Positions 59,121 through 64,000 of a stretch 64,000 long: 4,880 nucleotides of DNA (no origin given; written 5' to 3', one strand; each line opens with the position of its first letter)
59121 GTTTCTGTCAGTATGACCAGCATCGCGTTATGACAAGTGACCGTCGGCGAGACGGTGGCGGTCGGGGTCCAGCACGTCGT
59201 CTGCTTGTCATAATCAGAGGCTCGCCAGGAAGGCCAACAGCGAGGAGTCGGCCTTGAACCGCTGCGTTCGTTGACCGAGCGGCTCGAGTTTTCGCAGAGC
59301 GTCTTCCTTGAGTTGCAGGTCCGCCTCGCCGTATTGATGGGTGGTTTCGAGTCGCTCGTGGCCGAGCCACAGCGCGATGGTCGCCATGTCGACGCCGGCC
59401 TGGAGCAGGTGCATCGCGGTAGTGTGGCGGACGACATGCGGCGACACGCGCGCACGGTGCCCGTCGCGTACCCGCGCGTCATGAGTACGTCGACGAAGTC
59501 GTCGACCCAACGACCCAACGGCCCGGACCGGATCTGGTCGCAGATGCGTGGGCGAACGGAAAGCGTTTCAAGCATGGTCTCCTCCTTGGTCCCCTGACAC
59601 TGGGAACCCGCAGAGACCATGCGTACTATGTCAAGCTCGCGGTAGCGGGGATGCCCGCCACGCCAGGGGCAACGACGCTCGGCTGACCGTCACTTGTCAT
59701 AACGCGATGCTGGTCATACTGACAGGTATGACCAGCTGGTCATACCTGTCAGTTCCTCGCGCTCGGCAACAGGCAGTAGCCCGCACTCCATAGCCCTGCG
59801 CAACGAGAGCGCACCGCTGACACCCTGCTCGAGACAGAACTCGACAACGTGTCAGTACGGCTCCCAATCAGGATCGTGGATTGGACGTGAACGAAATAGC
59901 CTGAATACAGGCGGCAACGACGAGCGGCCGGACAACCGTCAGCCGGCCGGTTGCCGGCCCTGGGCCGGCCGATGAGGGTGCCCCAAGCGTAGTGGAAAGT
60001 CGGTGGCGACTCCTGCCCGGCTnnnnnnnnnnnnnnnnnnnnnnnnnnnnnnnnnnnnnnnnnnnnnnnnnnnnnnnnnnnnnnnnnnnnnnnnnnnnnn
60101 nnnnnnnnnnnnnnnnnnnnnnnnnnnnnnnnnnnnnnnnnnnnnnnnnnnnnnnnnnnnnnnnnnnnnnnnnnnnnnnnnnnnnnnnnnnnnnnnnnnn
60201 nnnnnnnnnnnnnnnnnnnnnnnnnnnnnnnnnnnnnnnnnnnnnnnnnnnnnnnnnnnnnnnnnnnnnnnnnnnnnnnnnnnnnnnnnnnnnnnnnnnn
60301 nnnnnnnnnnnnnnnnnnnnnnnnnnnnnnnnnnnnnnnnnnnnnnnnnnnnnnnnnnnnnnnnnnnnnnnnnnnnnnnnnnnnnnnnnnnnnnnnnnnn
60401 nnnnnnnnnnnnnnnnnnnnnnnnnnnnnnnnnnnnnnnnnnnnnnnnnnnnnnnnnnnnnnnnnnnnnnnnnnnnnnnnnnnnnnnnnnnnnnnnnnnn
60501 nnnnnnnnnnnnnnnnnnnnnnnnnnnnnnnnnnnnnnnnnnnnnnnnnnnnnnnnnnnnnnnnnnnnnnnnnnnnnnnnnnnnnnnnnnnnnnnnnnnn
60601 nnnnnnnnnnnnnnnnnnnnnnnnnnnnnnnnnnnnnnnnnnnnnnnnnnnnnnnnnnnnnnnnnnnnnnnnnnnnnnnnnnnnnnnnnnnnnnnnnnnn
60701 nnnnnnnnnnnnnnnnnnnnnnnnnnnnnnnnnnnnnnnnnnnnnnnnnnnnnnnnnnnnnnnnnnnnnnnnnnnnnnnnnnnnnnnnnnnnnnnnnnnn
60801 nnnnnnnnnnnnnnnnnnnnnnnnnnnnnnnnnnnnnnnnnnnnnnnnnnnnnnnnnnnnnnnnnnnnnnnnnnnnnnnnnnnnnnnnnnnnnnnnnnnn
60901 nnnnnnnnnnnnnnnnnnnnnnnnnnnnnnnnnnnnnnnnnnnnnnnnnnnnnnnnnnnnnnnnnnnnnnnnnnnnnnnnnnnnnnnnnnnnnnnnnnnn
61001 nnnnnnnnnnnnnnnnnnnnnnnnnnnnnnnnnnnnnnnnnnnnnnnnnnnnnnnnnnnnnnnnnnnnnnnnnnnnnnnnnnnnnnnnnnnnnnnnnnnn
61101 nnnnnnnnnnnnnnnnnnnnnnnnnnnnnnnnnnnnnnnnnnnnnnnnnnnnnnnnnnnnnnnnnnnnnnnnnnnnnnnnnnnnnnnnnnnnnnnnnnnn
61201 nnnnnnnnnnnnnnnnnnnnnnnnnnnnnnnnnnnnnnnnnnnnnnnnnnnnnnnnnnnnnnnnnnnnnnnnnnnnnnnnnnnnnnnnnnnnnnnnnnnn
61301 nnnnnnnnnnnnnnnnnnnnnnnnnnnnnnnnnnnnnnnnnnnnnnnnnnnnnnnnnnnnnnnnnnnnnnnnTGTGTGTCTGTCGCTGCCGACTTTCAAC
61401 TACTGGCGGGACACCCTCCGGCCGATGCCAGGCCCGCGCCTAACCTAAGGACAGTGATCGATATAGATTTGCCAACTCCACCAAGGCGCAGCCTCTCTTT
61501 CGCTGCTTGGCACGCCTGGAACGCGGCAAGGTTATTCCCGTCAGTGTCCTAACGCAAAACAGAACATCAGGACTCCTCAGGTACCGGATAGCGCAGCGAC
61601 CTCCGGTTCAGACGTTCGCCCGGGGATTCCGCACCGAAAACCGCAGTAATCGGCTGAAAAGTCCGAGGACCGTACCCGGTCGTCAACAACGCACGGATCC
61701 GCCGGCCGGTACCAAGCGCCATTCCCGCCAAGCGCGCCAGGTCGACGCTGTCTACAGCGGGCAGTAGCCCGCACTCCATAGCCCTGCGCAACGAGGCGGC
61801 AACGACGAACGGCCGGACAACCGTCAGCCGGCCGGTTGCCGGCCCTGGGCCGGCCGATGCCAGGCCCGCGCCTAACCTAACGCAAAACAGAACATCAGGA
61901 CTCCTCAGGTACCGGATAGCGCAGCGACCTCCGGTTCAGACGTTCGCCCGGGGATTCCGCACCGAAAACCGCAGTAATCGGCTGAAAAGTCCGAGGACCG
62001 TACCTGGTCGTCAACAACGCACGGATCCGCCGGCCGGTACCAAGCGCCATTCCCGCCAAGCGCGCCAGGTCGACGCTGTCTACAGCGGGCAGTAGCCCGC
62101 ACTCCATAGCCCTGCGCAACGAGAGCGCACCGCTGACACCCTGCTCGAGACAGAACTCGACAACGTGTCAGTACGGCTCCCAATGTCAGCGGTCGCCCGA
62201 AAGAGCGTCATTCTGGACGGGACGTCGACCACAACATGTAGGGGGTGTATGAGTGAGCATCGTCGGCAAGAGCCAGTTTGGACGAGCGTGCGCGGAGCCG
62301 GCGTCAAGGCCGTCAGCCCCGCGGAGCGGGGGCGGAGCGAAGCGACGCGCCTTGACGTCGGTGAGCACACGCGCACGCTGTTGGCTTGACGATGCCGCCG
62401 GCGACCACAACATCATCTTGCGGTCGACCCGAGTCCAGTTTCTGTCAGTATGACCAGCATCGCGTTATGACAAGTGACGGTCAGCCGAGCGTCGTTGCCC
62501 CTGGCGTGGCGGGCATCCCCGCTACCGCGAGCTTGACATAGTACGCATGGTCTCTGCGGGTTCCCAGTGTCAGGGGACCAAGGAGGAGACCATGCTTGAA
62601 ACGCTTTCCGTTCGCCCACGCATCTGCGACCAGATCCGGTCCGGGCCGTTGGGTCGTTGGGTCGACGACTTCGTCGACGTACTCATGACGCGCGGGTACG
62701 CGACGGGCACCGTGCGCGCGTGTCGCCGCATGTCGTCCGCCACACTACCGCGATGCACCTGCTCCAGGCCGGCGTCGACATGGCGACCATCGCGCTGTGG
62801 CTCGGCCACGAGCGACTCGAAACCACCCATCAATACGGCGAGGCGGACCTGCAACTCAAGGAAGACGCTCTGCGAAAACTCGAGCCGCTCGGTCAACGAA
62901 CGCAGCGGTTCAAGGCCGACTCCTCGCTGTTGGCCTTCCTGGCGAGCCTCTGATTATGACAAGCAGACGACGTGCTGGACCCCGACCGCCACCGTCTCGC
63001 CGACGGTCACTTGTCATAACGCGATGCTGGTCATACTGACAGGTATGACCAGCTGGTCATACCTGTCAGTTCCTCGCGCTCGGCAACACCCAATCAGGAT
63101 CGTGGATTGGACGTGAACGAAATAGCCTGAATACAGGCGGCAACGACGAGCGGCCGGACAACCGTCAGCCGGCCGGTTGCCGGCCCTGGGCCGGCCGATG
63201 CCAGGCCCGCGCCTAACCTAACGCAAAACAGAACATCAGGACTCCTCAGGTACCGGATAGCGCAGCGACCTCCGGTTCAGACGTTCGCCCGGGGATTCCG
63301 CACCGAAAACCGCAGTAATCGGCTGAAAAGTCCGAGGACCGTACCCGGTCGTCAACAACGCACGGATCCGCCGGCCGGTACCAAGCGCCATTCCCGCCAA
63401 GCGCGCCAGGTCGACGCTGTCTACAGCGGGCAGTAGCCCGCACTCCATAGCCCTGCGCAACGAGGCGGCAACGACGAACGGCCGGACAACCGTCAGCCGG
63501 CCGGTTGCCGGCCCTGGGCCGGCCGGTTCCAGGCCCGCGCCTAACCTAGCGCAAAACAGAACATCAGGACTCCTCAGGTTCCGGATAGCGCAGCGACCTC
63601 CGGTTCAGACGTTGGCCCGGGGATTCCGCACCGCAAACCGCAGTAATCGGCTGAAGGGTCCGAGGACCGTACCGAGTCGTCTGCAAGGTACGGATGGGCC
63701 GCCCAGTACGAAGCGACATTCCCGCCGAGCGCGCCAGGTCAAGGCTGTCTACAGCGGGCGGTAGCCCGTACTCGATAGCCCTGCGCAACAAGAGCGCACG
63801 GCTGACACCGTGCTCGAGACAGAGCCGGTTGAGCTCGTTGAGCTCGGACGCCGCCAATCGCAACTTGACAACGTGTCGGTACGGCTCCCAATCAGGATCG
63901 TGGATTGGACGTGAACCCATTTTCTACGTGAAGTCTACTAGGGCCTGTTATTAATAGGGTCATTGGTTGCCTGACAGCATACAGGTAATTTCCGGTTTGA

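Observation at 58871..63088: Two copies of a 0.9-kb non-autonomous recombinase-derived element with 6-bp target duplications and an inverted 527-bp core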

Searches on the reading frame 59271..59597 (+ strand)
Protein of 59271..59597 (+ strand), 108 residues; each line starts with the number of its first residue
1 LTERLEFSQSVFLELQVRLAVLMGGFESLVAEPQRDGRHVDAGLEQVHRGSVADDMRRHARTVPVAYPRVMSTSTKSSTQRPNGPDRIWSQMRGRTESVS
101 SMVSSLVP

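Call 6: search_protein_families(library=pfam, proteins=[window:59271-59597:+], max_evalue=0.01)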
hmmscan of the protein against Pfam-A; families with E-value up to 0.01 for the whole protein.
window:59271-59597:+ (108 aa): 0 families

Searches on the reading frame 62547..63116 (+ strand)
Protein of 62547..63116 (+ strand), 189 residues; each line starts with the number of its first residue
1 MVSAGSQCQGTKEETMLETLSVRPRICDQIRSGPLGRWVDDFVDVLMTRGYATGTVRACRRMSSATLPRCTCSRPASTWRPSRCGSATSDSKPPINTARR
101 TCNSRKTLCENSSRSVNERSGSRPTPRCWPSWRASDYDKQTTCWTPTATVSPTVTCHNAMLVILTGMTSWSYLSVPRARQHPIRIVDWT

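Call 6: search_protein_families(library=pfam, proteins=[window:62547-63116:+], max_evalue=0.01)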
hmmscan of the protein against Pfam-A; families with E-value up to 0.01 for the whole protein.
window:62547-63116:+ (189 aa): 0 families

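Call 40: find_encoding_contigs(protein=window:62547-63116:+, flank=8000, max_places=10)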
Protein window:62547-63116:+ (189 aa): no gene with exactly this product is on record in the collection.

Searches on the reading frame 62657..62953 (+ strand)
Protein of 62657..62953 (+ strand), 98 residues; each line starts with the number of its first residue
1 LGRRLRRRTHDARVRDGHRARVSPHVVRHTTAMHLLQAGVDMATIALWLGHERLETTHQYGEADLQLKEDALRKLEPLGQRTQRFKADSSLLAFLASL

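Call 41: find_encoding_contigs(protein=window:62657-62953:+, flank=8000, max_places=10)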
Protein window:62657-62953:+ (98 aa): no gene with exactly this product is on record in the collection.

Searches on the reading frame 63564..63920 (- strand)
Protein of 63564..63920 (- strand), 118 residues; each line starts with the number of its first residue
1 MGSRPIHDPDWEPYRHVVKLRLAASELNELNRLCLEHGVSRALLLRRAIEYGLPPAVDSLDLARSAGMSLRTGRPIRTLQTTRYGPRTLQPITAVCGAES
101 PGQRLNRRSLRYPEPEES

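Call 6: search_protein_families(library=pfam, proteins=[window:63564-63920:-], max_evalue=0.01)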
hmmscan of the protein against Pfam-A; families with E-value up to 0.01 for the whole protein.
window:63564-63920:- (118 aa): 1 family
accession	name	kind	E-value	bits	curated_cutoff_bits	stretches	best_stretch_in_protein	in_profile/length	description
PF01402.27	RHH_1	-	0.0099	16.3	20.5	0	18-51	2-35/39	Ribbon-helix-helix protein, copG family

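Call 60: find_encoding_contigs(protein=window:63564-63920:-, flank=10000, max_places=10)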
Protein window:63564-63920:- (118 aa): no gene with exactly this product is on record in the collection.
